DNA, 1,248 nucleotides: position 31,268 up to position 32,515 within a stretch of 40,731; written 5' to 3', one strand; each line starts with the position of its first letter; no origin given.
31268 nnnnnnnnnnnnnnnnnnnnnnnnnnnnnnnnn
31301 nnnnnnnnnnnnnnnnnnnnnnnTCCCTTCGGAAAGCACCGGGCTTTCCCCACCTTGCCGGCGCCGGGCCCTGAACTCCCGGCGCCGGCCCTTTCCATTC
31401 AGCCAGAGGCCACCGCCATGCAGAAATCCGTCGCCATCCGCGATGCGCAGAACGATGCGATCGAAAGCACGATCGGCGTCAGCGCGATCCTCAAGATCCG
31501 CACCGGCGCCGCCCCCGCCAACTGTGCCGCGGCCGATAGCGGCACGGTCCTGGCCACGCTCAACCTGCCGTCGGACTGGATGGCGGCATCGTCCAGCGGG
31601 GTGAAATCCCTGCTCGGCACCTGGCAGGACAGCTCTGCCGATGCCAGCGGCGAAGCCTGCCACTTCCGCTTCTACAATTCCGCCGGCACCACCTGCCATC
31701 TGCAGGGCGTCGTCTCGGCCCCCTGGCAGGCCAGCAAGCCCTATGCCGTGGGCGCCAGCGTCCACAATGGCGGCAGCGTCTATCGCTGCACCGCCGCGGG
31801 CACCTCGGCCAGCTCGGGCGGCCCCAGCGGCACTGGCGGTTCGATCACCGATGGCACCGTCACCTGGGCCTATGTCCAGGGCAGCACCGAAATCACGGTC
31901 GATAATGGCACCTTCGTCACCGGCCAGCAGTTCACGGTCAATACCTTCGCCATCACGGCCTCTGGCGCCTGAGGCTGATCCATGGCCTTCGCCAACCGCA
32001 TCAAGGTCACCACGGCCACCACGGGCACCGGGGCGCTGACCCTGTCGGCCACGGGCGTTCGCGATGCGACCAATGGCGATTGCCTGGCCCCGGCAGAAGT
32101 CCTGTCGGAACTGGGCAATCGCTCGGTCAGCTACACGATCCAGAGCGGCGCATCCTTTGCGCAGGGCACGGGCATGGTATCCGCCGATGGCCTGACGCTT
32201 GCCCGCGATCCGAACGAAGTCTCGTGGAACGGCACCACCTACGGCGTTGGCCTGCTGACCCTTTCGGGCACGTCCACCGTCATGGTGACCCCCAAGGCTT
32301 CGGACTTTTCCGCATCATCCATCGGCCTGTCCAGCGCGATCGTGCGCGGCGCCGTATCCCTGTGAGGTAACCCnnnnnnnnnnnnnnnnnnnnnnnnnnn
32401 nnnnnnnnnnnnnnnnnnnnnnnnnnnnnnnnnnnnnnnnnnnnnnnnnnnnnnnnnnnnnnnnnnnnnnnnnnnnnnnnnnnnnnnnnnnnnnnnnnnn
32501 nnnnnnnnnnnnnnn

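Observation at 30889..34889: A 4-kb block of seven tightly coupled ORFs between the major capsid gene and the head-tail connector gene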

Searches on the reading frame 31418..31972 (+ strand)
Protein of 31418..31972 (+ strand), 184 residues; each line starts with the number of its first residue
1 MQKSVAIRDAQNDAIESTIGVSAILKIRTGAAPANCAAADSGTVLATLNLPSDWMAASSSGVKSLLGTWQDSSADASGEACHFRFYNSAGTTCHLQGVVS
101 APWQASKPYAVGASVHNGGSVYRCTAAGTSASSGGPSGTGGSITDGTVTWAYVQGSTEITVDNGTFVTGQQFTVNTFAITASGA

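Call 3: search_protein_families(library=pfam, proteins=[window:31418-31972:+], max_evalue=0.1)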
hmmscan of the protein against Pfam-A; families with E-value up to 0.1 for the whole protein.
window:31418-31972:+ (184 aa): 1 family
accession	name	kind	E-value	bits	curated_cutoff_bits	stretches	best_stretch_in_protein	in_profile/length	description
PF02839.19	CBM_5_12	-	0.00044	20.7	26.2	1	103-130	2-29/44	Carbohydrate-binding module family 5/12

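Call 4: search_protein_families(library=phrogs, proteins=[window:31418-31972:+], max_evalue=0.1)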
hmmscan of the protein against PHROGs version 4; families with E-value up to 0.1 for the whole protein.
window:31418-31972:+ (184 aa): 3 families
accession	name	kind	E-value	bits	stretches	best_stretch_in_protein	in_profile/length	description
phrog_3758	-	head and packaging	1.8e-21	77.6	1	9-101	11-110/140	virion structural protein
phrog_19864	-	unknown function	8.7e-05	21.4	1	93-160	1157-1224/1268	-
phrog_20658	-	head and packaging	0.016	15.9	1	87-151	120-188/211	head decoration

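Call 11: search_protein_families(library=ncbifam, proteins=[window:31418-31972:+], max_evalue=1)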
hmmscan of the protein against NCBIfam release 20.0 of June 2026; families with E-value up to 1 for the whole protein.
window:31418-31972:+ (184 aa): 0 families

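Call 14: search_dna_similar(query=window:31418-31972:+, collection=phages, mode=protein, max_rows=25, max_evalue=0.001)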
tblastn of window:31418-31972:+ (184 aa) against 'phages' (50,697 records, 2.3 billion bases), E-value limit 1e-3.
Records with a match: 46; places in all: 46; records where one place covers at least 80% of the query: 2.
Best place of each record, by identity: 60-80% 3; <60% 43.
By first word of the organism name: Mycobacterium 39; Microcystis 3; Caulobacter 2; Pseudanabaena 1; Caudoviricetes 1.
By host as written in the record: Mycobacterium smegmatis mc2 155 31; Mycobacterium smegmatis mc#155 3; Mycobacterium smegmatis mc2155 3; Caulobacter crescentus 2; - 2; Microcystis aeruginosa 1; Microcystis elabens 1; Pseudanabaena sp. 1; and 2 more.
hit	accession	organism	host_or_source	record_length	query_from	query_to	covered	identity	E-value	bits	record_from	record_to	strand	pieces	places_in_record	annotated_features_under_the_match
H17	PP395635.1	Microcystis phage Mae-JY02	Microcystis aeruginosa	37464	2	184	99%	62.8%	5e-51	181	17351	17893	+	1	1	hypothetical protein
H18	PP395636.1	Microcystis phage Mel-JY03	Microcystis elabens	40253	2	184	99%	62.3%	3e-50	179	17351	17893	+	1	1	hypothetical protein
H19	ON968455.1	Pseudanabaena phage Pan4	Pseudanabaena sp.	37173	1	96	52%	64.6%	3e-32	127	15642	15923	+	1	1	hypothetical protein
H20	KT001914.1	Caulobacter phage Seuss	Caulobacter crescentus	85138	1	100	54%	57.0%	4e-19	89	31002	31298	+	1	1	hypothetical protein | ribosome_binding_site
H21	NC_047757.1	Caulobacter phage Seuss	Caulobacter crescentus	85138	1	100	54%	57.0%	4e-19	89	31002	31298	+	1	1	virion structural protein | ribosome_binding_site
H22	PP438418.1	Microcystis phage Mwe-JY26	Microcystis wesenbergii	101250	1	100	54%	48.0%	7e-22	97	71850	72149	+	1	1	hypothetical protein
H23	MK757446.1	Mycobacterium phage Candle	Mycobacterium smegmatis mc#155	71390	19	99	44%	41.9%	6e-5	48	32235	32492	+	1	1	34: hypothetical protein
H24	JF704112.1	Mycobacterium phage Send513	Mycobacterium smegmatis mc2 155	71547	19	99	44%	41.9%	6e-5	48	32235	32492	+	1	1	34: hypothetical protein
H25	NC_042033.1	Mycobacterium phage Send513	Mycobacterium smegmatis mc2 155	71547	19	99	44%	41.9%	6e-5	48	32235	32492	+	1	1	34: virion structural protein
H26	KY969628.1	Mycobacterium phage Zenon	Mycobacterium smegmatis mc#155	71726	19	99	44%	41.9%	6e-5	48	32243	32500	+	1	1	hypothetical protein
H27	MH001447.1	Mycobacterium phage Nilo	Mycobacterium smegmatis mc2 155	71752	19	99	44%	41.9%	6e-5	48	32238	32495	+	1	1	35: hypothetical protein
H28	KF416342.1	Mycobacterium phage Papyrus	Mycobacterium smegmatis mc2 155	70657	19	99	44%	41.9%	6e-5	48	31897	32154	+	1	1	34: hypothetical protein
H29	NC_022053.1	Mycobacterium phage Papyrus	Mycobacterium smegmatis mc2 155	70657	19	99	44%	41.9%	6e-5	48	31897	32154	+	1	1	34: virion structural protein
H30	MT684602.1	Mycobacterium phage Rope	Mycobacterium smegmatis mc#155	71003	19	99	44%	41.9%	6e-5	48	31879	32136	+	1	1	34: hypothetical protein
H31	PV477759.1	Mycobacterium phage JIND1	Mycobacterium sp.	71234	19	99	44%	41.9%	6e-5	48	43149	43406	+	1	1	virion structural protein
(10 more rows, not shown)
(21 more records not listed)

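Call 82: find_homologous_proteins(query=window:31418-31972:+, max_evalue=0.001)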
Query window:31418-31972:+ (184 aa): 7490 proteins with E <= 0.001 among 7905 candidates; the best 120 are listed.
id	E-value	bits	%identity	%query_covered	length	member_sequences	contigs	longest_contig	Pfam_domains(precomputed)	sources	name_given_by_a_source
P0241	5.5e-112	390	100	100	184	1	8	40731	-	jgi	jgi:Tfp pilus assembly protein PilX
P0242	6.3e-69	249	65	100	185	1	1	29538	-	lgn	-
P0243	1.8e-67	245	65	100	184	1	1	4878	-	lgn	-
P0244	1.2e-66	242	63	100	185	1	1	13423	-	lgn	-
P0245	1.1e-65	239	63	100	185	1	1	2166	-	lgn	-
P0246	2.1e-65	238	65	100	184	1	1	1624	-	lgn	-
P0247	6.4e-65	236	63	100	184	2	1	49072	-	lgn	-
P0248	1.6e-64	235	62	100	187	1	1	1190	-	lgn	-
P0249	2.6e-64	234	65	100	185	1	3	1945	-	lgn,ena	-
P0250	7.8e-64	233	65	100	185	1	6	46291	-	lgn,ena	-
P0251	1.5e-63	232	60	100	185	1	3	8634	-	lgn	-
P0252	1.6e-63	232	61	100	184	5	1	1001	-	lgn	-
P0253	3.0e-63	231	64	100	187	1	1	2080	-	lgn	-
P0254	1.6e-62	229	62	100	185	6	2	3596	-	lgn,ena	-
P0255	1.7e-62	228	63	100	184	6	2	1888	-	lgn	-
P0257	5.9e-62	227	63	99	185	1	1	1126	PF02839.20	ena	-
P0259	1.2e-61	226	61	100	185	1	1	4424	PF02839.20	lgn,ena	-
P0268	2.5e-60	221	59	100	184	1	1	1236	PF02839.20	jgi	jgi:hypothetical protein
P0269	2.9e-60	221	60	100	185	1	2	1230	PF02839.20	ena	-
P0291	5.3e-58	214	60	100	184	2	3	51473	-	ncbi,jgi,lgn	jgi:hypothetical protein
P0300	1.6e-56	209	56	99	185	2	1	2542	PF02839.20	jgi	jgi:hypothetical protein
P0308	8.7e-56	207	58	98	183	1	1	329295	PF02839.20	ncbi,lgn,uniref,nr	ncbi:carbohydrate-binding protein [Rhizobium wuzhouense]|uniref:Chitin-binding type-3 domain-contain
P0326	3.1e-54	202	56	98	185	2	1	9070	PF02839.20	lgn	-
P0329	4.6e-54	201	56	99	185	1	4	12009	PF02839.20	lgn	-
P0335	2.4e-53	199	57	97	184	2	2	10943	PF02839.20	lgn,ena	-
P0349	7.1e-51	191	54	96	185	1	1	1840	PF02839.20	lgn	-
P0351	1.2e-50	190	52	100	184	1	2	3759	PF02839.20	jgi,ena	jgi:hypothetical protein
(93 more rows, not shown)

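Call 83: find_encoding_contigs(protein=P0291, flank=9000, max_places=2)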
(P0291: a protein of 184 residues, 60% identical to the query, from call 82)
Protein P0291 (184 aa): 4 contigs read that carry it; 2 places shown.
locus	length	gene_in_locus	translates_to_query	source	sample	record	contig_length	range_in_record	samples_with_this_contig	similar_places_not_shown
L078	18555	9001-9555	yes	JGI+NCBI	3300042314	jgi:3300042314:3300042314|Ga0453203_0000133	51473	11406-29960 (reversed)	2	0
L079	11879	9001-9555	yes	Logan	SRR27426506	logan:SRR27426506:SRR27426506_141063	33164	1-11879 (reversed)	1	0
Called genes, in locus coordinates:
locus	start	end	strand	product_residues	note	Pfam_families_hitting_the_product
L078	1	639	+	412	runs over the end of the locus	PF21300:LbR_Ice_bind (faint)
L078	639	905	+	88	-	-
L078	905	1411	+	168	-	-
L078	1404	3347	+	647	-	-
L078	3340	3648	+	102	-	-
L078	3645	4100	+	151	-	-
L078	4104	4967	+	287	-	-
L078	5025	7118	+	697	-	-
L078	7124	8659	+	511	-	-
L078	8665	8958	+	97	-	-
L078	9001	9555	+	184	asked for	-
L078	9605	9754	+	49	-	-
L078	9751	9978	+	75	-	-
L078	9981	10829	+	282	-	-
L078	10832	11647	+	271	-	-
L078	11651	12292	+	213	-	-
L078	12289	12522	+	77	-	-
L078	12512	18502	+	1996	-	-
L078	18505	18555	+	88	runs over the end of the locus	-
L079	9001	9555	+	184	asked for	-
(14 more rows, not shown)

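Call 84: find_encoding_contigs(protein=P0250, flank=9000, max_places=2)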
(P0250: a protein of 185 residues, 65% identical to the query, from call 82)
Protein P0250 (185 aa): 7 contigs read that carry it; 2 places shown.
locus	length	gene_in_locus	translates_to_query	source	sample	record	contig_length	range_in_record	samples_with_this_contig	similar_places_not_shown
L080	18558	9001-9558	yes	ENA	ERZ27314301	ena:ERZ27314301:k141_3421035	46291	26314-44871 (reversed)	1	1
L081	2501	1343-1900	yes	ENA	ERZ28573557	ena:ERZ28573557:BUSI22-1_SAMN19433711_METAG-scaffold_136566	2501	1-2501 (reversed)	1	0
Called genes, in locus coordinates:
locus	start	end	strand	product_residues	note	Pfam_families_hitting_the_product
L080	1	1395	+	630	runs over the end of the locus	PF08706:D5_N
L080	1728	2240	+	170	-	-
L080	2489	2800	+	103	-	-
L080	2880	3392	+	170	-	-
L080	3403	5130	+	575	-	PF03354:TerL_ATPase, PF20441:TerL_nuclease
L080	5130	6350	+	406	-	PF04860:Phage_portal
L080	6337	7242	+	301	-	PF00574:CLP_protease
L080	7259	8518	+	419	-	PF05065:Phage_capsid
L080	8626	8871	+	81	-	-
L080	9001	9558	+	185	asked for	-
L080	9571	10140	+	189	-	-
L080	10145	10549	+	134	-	PF13620:CarboxypepD_reg (weak)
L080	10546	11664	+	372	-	-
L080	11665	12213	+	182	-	PF05135:Phage_connect_1 (faint)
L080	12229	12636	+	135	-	-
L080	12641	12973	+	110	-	PF05521:Phage_HCP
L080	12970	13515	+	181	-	PF04883:HK97-gp10_like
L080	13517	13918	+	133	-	PF11367:Tail_completion_gp17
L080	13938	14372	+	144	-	PF16460:Phage_TTP_11 (faint), PF16461:Phage_TTP_12 (weak)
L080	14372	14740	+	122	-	-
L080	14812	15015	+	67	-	-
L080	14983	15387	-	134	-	PF12869:tRNA_anti-like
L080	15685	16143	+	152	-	-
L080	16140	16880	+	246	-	PF09669:Phage_pRha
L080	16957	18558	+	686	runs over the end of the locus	-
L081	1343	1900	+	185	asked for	-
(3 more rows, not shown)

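Call 109: search_protein_families(library=padloc, proteins=[window:31418-31972:+], max_evalue=0.01)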
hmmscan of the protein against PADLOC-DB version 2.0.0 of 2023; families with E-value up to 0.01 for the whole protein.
window:31418-31972:+ (184 aa): 0 families

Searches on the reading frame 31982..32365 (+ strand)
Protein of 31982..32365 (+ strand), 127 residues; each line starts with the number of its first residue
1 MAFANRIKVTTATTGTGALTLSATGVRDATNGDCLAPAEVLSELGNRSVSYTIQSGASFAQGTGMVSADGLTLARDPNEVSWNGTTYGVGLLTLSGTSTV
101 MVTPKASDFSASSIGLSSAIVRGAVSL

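Call 3: search_protein_families(library=pfam, proteins=[window:31982-32365:+], max_evalue=0.1)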
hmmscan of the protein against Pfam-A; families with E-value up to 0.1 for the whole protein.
window:31982-32365:+ (127 aa): 0 families

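Call 4: search_protein_families(library=phrogs, proteins=[window:31982-32365:+], max_evalue=0.1)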
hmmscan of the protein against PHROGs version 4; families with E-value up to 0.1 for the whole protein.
window:31982-32365:+ (127 aa): 0 families

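Call 11: search_protein_families(library=ncbifam, proteins=[window:31982-32365:+], max_evalue=1)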
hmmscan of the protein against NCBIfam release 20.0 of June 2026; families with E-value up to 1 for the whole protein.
window:31982-32365:+ (127 aa): 1 family
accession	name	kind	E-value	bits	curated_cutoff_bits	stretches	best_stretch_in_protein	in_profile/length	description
NF033420.0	T6SS_PAAR_dom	equivalog_domain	0.057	13.5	124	1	56-90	55-89/94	type VI secretion system PAAR protein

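Call 109: search_protein_families(library=padloc, proteins=[window:31982-32365:+], max_evalue=0.01)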
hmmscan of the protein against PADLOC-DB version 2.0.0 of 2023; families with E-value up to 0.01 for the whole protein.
window:31982-32365:+ (127 aa): 0 families
